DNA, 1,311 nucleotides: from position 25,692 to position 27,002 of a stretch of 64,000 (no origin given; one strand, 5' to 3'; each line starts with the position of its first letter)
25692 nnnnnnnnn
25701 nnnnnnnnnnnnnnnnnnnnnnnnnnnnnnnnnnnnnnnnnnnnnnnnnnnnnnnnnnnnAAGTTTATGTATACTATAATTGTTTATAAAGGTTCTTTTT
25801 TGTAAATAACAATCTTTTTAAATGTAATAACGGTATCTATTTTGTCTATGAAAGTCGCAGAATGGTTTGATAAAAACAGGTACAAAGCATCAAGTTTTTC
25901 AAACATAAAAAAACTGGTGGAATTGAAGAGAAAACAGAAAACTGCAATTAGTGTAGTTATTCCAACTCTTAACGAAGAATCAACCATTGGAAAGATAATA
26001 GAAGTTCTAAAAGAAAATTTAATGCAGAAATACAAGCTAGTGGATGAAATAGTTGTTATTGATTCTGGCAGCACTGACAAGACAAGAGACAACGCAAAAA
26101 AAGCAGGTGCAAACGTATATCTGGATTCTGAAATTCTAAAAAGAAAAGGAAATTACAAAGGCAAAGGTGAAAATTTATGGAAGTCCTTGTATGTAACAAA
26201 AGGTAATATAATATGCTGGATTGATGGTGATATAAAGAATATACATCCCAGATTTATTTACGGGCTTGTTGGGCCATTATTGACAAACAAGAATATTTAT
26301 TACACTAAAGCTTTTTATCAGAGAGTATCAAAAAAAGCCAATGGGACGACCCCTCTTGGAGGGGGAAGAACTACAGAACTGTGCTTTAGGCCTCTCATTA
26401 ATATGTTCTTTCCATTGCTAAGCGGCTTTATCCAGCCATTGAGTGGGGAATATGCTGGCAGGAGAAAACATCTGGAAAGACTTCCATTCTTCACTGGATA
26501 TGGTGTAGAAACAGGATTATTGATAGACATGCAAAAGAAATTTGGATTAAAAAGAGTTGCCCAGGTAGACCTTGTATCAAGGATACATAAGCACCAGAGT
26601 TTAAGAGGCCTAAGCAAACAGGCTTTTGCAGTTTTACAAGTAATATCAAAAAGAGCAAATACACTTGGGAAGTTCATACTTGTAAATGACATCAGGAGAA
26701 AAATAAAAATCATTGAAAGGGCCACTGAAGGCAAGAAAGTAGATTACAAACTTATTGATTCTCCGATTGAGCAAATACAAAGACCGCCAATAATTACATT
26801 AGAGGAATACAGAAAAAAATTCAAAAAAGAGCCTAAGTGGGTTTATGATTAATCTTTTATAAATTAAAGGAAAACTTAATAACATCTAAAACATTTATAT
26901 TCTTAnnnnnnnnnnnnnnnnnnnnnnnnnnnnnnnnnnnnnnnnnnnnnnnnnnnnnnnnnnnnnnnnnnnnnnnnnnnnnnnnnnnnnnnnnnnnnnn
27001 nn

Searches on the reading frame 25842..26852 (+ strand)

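Call 17: search_protein_families(library=pfam, max_evalue=0.001, proteins=[window:25842-26852:+])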
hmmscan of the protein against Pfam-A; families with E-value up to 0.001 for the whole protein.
window:25842-26852:+ (336 aa): 1 family
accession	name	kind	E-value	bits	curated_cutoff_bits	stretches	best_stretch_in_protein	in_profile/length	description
PF00535.33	Glycos_transf_2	-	2.3e-16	60.6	23.3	1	37-156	1-114/168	Glycosyl transferase family 2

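Call 58: search_protein_families(library=ncbifam, max_evalue=0.00001, proteins=[window:25848-26849:+])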
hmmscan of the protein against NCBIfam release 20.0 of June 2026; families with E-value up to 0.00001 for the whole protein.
window:25848-26849:+ (334 aa): 8 families
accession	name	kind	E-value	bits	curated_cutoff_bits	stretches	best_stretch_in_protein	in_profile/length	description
NF010496.0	PRK13915.1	equivalog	6.3e-107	357.2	262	1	2-319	4-306/307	glucosyl-3-phosphoglycerate synthase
TIGR04182.1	glyco_TIGR04182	equivalog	2.6e-15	56.6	325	1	34-248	2-197/293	S-layer glycoprotein N-glycosyltransferase AglJ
NF040724.1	GpgS_Meth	equivalog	2.5e-13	49.6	700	1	34-253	50-278/402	glucosyl-3-phosphoglycerate synthase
TIGR04283.1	glyco_like_mftF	equivalog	1.3e-09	38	182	1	34-91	1-54/221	TIGR04283 family arsenosugar biosynthesis glycosyltransferase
TIGR03937.1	PgaC_IcaA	equivalog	1.5e-09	37.3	422.3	1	20-129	33-136/407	poly-beta-1,6-N-acetyl-D-glucosamine synthase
NF047588.1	GlcsyltransPgfSStrep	equivalog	7.2e-08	32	500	1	34-138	3-104/308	glycosyltransferase PgfS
NF045692.1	OglycostaseCruG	equivalog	1.2e-07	31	600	1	30-86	39-91/386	2'-O-glycosyltransferase CruG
NF038302.1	EPS_HpsE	equivalog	1.3e-06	27.6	300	1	34-128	3-96/307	hormogonium polysaccharide biosynthesis glycosyltransferase HpsE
